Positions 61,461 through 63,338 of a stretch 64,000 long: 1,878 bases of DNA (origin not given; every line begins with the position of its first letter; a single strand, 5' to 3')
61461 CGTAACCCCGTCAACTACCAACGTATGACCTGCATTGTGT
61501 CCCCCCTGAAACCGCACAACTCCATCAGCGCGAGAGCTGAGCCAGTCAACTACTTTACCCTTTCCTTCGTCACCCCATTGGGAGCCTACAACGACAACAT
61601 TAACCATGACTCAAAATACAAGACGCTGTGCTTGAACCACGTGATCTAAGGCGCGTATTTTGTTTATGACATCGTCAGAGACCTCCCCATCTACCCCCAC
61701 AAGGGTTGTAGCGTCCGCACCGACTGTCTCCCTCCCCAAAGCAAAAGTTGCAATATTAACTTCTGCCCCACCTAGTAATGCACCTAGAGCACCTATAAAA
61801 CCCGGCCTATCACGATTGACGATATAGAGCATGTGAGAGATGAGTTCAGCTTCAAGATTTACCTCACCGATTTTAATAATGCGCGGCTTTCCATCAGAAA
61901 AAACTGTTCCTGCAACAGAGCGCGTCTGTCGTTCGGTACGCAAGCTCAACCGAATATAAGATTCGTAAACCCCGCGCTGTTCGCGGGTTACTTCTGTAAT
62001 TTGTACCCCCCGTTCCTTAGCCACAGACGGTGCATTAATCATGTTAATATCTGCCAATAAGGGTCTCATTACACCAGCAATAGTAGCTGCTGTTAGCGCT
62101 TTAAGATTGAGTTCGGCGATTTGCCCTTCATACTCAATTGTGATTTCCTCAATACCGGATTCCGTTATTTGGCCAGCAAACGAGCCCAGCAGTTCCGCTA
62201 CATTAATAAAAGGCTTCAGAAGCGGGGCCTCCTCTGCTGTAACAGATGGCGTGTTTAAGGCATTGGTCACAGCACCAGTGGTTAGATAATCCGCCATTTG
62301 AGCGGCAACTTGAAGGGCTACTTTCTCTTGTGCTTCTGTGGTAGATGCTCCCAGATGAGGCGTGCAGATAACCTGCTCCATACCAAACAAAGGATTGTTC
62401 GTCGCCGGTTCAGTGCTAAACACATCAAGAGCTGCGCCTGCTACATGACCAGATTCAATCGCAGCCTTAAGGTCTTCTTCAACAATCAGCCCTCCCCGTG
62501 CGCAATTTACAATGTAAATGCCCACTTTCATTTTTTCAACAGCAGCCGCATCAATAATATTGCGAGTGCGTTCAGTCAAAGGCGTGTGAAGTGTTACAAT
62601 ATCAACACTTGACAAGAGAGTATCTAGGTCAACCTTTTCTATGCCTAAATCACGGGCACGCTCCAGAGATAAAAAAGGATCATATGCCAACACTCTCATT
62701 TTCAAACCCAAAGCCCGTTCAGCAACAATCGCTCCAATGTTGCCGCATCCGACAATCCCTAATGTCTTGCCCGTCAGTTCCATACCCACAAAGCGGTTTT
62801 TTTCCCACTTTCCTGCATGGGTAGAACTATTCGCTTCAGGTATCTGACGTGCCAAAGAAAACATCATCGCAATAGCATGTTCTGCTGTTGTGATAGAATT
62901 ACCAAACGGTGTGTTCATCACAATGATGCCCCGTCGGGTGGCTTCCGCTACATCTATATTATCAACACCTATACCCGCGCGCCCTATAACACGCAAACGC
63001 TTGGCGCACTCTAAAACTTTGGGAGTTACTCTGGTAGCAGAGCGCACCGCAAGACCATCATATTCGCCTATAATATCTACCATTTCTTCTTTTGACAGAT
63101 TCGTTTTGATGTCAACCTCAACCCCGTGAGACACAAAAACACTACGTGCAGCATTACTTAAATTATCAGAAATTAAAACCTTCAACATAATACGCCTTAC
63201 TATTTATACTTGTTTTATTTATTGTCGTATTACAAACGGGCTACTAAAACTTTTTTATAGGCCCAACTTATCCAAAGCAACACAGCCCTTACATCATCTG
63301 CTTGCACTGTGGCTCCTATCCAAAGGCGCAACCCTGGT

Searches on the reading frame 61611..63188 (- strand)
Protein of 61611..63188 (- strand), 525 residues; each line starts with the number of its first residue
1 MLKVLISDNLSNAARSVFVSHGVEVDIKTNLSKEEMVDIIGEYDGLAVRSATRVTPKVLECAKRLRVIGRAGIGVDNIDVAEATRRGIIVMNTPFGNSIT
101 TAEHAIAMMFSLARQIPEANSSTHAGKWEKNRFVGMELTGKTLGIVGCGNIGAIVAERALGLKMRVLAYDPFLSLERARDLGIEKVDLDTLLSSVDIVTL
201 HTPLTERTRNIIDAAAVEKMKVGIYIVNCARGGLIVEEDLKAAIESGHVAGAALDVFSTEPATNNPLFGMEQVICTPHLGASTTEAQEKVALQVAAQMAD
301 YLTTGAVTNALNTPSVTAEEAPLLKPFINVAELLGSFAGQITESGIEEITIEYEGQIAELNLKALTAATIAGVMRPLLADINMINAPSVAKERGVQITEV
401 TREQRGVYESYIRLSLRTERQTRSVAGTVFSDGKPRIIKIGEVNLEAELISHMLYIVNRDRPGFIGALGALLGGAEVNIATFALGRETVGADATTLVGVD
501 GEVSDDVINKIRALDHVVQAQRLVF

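Call 89: search_protein_families(library=pfam, proteins=[window:61611-63188:-], max_evalue=0.00001)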
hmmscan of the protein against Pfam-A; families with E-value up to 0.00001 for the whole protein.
window:61611-63188:- (525 aa): 3 families
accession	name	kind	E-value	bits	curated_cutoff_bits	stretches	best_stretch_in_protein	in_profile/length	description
PF02826.25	2-Hacid_dh_C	-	2.6e-60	203.3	25.1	1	106-280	1-178/178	D-isomer specific 2-hydroxyacid dehydrogenase, NAD binding domain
PF19304.4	PGDH_inter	-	5.1e-47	159.3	27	1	324-440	2-118/119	D-3-phosphoglycerate dehydrogenase intervening domain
PF00389.36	2-Hacid_dh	-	3.1e-35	121.2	24.6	1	4-312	1-134/134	D-isomer specific 2-hydroxyacid dehydrogenase, catalytic domain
